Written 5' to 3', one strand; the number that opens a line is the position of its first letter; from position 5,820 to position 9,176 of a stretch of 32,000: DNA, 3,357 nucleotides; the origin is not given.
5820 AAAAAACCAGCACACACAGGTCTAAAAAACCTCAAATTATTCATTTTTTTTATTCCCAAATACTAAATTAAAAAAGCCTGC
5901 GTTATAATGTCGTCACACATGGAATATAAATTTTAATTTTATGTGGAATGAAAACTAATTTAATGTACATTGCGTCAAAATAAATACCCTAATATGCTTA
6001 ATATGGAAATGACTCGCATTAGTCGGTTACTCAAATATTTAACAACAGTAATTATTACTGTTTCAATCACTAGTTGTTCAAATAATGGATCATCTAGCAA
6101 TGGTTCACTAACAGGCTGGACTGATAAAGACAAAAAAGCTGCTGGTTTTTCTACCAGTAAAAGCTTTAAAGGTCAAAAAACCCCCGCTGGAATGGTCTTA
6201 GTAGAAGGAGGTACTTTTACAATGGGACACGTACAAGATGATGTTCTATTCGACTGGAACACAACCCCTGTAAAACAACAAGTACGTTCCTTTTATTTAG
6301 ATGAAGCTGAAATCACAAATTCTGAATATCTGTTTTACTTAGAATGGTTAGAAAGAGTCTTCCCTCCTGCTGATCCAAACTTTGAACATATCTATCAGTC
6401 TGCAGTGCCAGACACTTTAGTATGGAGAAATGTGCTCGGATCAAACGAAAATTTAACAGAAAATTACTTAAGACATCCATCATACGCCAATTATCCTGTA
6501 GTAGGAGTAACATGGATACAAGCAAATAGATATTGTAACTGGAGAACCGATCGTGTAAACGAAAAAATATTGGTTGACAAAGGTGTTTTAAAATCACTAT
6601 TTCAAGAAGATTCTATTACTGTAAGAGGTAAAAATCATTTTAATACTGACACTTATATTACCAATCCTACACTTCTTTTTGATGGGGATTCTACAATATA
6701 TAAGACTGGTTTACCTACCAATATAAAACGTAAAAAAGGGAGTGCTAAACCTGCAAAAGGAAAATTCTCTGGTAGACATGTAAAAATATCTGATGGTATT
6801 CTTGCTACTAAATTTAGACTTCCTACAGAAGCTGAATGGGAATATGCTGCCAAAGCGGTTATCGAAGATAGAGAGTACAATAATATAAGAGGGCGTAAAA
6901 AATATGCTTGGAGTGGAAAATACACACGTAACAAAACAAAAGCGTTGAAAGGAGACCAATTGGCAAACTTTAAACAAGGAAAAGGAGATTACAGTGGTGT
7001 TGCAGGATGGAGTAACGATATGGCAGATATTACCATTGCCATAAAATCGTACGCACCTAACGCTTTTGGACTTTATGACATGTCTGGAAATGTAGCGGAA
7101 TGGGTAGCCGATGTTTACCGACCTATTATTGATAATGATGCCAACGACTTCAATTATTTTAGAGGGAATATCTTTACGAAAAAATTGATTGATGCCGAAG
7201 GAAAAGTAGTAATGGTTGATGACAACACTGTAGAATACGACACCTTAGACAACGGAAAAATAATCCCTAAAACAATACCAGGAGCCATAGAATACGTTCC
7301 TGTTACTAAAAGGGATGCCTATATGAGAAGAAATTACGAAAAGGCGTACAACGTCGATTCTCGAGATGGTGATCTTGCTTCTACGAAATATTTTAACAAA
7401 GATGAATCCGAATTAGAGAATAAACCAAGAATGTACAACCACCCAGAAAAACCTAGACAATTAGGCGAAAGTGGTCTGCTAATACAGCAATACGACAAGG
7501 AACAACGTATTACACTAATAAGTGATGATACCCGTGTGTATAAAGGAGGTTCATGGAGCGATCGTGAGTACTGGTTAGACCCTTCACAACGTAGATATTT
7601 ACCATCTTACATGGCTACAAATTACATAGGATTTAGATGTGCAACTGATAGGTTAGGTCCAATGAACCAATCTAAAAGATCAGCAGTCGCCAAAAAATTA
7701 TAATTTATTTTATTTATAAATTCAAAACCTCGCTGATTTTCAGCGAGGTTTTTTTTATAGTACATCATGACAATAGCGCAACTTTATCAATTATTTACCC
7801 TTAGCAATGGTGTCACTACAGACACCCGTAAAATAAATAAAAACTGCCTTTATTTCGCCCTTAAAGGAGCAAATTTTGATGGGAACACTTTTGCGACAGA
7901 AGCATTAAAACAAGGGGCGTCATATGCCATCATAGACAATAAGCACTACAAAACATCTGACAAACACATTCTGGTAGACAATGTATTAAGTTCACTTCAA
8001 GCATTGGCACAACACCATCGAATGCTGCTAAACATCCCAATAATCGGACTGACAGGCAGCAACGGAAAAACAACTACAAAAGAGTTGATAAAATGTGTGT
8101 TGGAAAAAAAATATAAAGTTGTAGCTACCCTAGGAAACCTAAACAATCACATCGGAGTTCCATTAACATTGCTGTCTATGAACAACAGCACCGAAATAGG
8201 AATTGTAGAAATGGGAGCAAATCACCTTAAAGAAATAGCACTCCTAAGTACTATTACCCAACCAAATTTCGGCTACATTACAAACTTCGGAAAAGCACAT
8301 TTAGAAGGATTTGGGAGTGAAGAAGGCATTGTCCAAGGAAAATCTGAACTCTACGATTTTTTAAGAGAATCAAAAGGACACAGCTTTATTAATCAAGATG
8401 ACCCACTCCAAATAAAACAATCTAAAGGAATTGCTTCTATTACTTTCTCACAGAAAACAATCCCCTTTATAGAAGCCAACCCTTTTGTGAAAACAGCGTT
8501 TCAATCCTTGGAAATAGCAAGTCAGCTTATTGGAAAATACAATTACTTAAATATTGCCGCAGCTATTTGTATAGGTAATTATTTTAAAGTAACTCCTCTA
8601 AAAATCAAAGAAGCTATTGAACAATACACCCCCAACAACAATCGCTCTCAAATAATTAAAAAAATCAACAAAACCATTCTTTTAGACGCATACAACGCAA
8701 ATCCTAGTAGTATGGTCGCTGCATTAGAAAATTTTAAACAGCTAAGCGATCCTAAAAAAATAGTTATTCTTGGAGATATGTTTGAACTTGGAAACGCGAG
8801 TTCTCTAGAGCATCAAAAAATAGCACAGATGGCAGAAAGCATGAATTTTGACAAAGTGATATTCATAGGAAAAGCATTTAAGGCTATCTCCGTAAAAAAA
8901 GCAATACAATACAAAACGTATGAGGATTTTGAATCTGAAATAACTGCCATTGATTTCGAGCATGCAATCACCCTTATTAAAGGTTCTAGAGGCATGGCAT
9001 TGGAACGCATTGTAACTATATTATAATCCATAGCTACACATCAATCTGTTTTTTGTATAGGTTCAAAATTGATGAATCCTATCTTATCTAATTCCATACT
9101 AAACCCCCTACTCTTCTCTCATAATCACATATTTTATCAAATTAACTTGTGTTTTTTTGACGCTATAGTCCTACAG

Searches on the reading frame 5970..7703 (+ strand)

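Call 51: search_protein_families(library=pfam, proteins=[window:5970-7703:+], max_evalue=0.00001)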
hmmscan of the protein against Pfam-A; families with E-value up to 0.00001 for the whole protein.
window:5970-7703:+ (577 aa): 1 family
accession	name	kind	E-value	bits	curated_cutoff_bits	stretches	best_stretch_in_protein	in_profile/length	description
PF03781.23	FGE-sulfatase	-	5.7e-40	138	23.3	1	73-393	3-213/255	Sulfatase-modifying factor enzyme 1-like domain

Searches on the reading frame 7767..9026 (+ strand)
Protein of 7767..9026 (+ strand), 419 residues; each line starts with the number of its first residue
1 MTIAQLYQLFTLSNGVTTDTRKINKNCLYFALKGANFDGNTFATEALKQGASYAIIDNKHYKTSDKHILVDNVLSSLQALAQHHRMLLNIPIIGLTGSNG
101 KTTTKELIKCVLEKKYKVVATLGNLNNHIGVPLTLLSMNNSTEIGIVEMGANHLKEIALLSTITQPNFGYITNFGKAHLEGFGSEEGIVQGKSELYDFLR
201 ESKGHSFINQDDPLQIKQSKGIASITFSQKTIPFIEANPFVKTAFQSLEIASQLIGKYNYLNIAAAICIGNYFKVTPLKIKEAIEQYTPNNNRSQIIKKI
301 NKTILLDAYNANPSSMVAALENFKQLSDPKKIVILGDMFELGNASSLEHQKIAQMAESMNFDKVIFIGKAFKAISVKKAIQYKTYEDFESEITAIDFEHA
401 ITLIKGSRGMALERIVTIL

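Call 51: search_protein_families(library=pfam, proteins=[window:7767-9026:+], max_evalue=0.00001)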
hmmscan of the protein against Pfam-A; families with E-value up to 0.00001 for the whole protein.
window:7767-9026:+ (419 aa): 3 families
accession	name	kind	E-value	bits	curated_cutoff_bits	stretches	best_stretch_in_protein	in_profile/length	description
PF08245.18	Mur_ligase_M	-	3.5e-39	135.3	24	1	96-269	2-199/200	Mur ligase middle domain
PF02875.26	Mur_ligase_C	-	2.6e-15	57.8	28.4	1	293-396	2-109/127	Mur ligase, glutamate ligase domain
PF01225.30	Mur_ligase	-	1.7e-06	28.7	21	1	15-69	4-79/95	Mur ligase family, catalytic domain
